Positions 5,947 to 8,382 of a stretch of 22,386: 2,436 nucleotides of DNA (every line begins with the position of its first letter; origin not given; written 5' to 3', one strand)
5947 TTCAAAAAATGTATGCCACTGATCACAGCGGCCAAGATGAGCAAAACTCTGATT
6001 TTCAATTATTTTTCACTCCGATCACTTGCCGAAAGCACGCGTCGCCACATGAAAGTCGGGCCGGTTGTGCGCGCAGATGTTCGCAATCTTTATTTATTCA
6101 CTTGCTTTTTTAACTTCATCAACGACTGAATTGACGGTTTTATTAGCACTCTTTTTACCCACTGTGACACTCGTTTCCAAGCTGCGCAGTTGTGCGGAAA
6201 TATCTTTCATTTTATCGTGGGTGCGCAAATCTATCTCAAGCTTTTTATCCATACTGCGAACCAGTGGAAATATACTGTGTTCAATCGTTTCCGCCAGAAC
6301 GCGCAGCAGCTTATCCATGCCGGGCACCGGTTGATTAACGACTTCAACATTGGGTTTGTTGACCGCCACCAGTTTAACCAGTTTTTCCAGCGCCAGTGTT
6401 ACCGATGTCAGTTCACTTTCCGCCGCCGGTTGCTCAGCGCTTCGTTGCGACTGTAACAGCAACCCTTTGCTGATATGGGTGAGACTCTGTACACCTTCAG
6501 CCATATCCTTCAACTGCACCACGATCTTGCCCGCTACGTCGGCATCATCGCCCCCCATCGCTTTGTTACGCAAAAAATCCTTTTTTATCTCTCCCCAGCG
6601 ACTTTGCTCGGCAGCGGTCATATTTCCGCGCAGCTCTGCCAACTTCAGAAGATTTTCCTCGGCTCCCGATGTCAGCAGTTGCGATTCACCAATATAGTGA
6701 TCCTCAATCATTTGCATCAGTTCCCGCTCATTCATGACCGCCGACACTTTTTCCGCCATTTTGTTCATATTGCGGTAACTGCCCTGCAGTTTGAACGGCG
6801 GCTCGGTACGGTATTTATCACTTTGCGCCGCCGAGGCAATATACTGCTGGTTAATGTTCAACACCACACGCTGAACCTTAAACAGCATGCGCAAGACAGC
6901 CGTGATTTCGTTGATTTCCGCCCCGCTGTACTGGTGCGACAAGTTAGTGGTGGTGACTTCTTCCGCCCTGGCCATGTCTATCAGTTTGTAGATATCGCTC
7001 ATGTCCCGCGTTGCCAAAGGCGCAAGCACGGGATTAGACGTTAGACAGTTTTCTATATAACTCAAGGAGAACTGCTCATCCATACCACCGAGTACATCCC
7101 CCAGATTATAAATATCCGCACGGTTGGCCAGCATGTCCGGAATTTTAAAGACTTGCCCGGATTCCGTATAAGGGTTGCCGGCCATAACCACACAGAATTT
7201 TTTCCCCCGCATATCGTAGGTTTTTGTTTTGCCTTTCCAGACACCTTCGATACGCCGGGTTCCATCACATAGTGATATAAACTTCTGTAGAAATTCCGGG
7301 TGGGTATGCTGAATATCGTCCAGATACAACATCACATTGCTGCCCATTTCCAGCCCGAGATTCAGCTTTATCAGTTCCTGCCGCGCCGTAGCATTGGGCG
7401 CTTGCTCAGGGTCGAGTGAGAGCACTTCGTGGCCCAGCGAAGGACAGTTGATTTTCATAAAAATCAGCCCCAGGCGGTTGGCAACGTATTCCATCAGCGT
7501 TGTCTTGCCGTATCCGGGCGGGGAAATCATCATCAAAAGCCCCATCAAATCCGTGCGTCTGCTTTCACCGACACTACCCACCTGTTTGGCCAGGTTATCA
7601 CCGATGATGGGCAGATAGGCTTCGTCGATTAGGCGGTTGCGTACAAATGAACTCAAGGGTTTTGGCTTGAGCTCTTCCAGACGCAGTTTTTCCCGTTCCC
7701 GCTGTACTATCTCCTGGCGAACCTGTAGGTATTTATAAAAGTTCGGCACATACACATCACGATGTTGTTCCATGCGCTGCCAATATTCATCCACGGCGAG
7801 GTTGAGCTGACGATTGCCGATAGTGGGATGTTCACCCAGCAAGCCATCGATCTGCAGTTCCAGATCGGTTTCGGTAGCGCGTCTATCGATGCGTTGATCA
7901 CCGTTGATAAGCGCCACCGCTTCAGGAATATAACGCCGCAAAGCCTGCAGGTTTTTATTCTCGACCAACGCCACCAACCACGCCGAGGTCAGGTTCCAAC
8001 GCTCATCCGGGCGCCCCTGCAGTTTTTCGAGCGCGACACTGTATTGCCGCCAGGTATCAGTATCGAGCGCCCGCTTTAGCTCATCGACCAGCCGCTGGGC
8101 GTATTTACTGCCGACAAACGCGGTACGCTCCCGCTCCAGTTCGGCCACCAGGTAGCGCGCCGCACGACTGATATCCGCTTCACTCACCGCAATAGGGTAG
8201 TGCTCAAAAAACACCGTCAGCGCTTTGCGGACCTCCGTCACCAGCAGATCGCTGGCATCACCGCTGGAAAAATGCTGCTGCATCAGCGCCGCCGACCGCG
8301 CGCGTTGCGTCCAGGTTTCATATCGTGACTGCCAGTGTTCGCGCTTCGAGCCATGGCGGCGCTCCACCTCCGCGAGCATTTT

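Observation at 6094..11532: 1812-aa orphan-looking protein with a single MoxR/AAA_5-type ATPase module embedded late in the sequence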

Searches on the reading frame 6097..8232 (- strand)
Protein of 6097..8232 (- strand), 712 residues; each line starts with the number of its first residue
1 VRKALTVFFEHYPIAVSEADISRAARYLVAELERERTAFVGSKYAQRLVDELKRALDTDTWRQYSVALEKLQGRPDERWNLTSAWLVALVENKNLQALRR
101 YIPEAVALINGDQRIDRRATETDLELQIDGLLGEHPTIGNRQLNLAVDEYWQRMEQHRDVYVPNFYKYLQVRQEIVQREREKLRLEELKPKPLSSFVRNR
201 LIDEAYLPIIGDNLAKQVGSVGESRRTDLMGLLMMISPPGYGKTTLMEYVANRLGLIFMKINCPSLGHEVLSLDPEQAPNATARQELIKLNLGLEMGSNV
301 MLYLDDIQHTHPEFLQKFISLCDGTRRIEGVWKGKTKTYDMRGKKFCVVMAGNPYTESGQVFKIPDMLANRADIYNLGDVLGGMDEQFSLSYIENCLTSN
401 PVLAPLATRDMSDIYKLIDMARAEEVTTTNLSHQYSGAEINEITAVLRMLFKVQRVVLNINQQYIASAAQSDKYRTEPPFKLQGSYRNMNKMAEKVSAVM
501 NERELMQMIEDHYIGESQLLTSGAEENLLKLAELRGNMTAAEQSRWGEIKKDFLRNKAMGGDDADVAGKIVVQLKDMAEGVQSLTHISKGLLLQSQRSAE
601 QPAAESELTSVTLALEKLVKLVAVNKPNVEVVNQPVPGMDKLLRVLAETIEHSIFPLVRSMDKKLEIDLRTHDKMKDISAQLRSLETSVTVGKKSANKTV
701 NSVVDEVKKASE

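Call 52: predict_structure(alignment_id=A2)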
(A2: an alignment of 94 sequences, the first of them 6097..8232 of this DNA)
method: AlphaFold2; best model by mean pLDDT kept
length: 712 residues; sequences in the alignment: 94
mean_pLDDT: 80.5   pTM: 0.53
mean pLDDT of the five models: 80.5, 78.5, 78.4, 75.9, 75.5
residues with pLDDT >= 90: 225; 70-90: 350; 50-70: 99; < 50: 38
segments of 3 or more residues with pLDDT < 50: 599-605, 625-637, 696-702, 708-712
pLDDT, mean of each block of 10 residues (from residue 1): 94 89 90 87 92 95 94 94 97 93 92 82 84 85 84 86 93 89 67 60 80 73 54 61 76 85 90 92 93 87 89 85 78 86 80 68 70 68 80 88 90 92 88 92 96 90 79 84 81 94 94 88 88 91 94 83 62 74 78 62 52 70 44 46 70 70 77 82 79 52 47 33
secondary structure, 60 per line:
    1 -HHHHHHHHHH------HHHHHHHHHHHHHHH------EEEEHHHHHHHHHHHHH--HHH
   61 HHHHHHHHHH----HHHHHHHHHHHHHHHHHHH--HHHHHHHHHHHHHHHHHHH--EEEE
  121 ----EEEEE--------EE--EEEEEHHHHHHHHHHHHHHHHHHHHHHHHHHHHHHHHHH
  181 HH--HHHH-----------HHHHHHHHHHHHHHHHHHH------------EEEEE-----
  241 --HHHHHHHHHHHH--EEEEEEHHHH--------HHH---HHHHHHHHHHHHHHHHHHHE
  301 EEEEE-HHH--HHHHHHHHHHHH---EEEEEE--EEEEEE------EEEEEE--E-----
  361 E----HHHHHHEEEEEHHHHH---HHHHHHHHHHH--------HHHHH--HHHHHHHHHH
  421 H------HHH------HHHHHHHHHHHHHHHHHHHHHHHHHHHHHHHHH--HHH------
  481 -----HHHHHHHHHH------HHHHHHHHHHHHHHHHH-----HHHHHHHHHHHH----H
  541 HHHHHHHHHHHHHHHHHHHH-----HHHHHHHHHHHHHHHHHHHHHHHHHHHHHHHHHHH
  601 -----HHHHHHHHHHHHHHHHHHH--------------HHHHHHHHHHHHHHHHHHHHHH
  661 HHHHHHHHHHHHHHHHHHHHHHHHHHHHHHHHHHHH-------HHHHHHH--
elements in order (helices of 4 or more, strands of 3 or more residues): H2-11 H18-32 E39-42 H43-55 H58-70 H75-93 H96-114 E117-120 E125-129 E142-146 H147-182 H185-188 H200-218 E231-235 H243-254 E257-262 H263-266 H281-299 E300-305 H312-323 E327-332 E335-340 E347-352 H366-371 E372-376 H377-381 H385-395 H404-408 H411-421 H437-469 H486-495 H502-518 H524-535 H540-560 H566-600 H606-624 H639-696 H704-710
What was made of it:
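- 7093..7545 (-): AAA+ alpha/beta core, residues about 1330-1480. It carries Walker A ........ 1337-1344 (nt 7501-7524), Walker B LYLDD with invariant D1405/D1406, a pre-sensor-1 beta-hairpin at 1427-1440, sensor-1 N1453 and the candidate arginine finger R1471. AlphaFold model: call 52.
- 6613..7092 (-): AAA+ lid and conserved C-terminal helical domain, residues 1481-1640. It contains the invariant motif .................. (R1575; R1587 is the candidate sensor 2). Helices in the model: call 52.
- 6097..6612 (-): Variable helical tail, residues 1641-1812, 11% Lys. Lower pLDDT: call 52.
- On MoxR / AAA_5 clade of AAA+ (pre-sensor-II insert clade): The AlphaFold model has strands at 1427-1432 and 1435-1440, between the helix at 1412-1423 and the strand at 1447-1452 (call 52).
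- On Vps4 / classical-clade ESCRT-III disassemblase: The hairpin is present (call 52).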

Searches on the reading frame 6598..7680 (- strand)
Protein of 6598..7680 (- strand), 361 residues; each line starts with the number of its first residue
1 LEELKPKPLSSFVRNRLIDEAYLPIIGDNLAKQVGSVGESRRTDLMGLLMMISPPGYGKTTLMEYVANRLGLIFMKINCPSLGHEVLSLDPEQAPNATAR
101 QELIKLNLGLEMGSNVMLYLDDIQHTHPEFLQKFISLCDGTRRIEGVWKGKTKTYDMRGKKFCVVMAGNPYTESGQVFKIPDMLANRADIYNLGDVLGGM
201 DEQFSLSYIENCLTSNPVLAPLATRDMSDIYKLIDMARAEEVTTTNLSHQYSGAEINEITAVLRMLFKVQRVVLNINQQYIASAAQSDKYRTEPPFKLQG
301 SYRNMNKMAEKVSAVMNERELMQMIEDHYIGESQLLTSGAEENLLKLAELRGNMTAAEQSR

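Call 51: search_solved_structures(query=A4, max_evalue=1, show_alignments=3)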
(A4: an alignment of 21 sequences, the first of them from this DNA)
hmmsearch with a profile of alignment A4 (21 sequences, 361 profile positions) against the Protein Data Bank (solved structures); distinct sequences matched with E-value up to 1: 191 (the best 60 are shown).
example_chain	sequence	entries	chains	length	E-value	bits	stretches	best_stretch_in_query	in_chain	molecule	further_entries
7swl_A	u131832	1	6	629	1.3e-07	34.3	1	15-83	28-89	Rix7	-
7t3i_A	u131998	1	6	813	2.2e-07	33.5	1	15-83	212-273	Rix7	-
6mat_A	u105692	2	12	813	2.4e-07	33.4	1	15-83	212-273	Rix7 mutant | Rix7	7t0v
9bji_A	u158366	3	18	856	3.5e-07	32.8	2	49-83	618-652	Nuclear valosin-containing protein-like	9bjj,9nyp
5vc7_A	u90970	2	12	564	4.4e-06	29.2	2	50-93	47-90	VCP-like ATPase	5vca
6chs_H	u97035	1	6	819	6.6e-06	28.6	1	49-88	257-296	Putative cell division control protein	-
7wub_C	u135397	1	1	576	6.7e-06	28.6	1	49-87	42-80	Transitional endoplasmic reticulum ATPase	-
7wub_D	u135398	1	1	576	6.7e-06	28.6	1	49-87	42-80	Transitional endoplasmic reticulum ATPase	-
6mck_A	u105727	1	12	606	7.7e-06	28.4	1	49-87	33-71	Transitional endoplasmic reticulum ATPase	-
5g4g_A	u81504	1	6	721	8.3e-06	28.3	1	50-93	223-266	VCP-LIKE ATPASE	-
5g4f_A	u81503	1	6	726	8.5e-06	28.3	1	50-93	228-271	VCP-LIKE ATPASE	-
9lgo_A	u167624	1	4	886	1.1e-05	27.9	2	49-85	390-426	ATPase family gene 2 protein homolog A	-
8rhn_K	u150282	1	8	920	1.2e-05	27.8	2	49-85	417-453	ATPase family gene 2 protein homolog A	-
7rlj_A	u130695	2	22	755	1.2e-05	27.7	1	49-87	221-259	Transitional endoplasmic reticulum ATPase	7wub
8yka_A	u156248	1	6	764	1.3e-05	27.7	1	49-87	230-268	Transitional endoplasmic reticulum ATPase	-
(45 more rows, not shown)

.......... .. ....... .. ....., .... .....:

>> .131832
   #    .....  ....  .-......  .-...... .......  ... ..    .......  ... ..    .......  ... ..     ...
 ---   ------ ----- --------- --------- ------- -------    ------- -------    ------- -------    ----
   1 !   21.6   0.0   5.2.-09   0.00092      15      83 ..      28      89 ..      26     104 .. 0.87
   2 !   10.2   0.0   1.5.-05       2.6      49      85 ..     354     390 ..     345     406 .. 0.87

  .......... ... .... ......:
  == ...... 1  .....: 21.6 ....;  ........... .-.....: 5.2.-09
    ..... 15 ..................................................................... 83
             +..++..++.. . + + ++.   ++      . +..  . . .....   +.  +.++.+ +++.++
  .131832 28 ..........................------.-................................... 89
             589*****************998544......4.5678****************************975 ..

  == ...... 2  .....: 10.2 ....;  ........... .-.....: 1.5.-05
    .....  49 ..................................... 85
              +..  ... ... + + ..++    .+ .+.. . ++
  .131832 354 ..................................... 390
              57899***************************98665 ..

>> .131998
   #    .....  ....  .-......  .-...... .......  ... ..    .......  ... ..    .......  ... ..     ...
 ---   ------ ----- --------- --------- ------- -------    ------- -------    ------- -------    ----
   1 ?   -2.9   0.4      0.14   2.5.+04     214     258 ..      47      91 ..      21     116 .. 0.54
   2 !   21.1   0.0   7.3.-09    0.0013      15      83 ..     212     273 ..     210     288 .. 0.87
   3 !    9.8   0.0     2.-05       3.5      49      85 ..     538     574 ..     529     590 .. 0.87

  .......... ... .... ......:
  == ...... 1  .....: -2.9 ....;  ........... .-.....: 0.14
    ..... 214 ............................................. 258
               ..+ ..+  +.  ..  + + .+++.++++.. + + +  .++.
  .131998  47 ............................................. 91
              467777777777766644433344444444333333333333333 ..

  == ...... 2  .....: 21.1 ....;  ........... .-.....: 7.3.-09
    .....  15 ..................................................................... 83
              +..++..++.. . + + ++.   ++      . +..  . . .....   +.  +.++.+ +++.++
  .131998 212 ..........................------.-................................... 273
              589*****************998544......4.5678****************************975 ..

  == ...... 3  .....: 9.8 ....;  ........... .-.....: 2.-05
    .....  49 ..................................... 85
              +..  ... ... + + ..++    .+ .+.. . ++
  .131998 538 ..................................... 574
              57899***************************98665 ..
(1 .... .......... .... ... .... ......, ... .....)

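Call 76: search_protein_families(library=pfam, alignment_id=A4, max_evalue=0.01)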
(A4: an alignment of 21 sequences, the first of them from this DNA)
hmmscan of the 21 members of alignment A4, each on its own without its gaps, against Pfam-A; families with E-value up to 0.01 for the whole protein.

A. member 1, seq(361 aa): 4 families
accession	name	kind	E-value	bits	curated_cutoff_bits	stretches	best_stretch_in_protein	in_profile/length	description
PF07728.20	AAA_5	-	1.2e-06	29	22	1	49-177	2-128/139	AAA domain (dynein-related subfamily)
PF00004.35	AAA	-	1.7e-06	29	21.2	1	50-92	2-44/131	ATPase family associated with various cellular activities (AAA)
PF13401.12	AAA_22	-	9.2e-06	26.4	27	1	47-140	6-110/130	AAA domain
PF05496.18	RuvB_N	-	0.0042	17.3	27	1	40-83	27-70/159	Holliday junction DNA helicase RuvB P-loop domain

B. families by the number of members that match (of 21 scanned): 11 families
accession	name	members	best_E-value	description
PF00004.35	AAA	21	1.7e-09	ATPase family associated with various cellular activities (AAA)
PF13401.12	AAA_22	21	6.3e-08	AAA domain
PF05496.18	RuvB_N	21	2e-06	Holliday junction DNA helicase RuvB P-loop domain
PF07728.20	AAA_5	20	7.4e-09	AAA domain (dynein-related subfamily)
PF13191.12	AAA_16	11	0.00025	AAA ATPase domain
PF24238.1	CDGP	1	0.00076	CDGP domain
PF13671.12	AAA_33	1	0.0013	AAA domain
PF24883.2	NPHP3_N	1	0.0056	Nephrocystin 3, N-terminal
PF03215.21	Rad17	1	0.0066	Rad17 P-loop domain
PF25199.1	nSTAND_NTPase5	1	0.0076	Novel STAND NTPase 5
PF20720.3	nSTAND3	1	0.0089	Novel STAND NTPase 3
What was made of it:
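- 7093..7545 (-): AAA_5 covers positions 2-128 of 139 in the profile: call 76.
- Closest known: MoxR-family AAA+ ATPases. Same: AAA_5 is the only Pfam AAA model that spans the core (call 76).
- Checked: Pfam AAA_5 is the only AAA model that covers the whole core (call 76).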
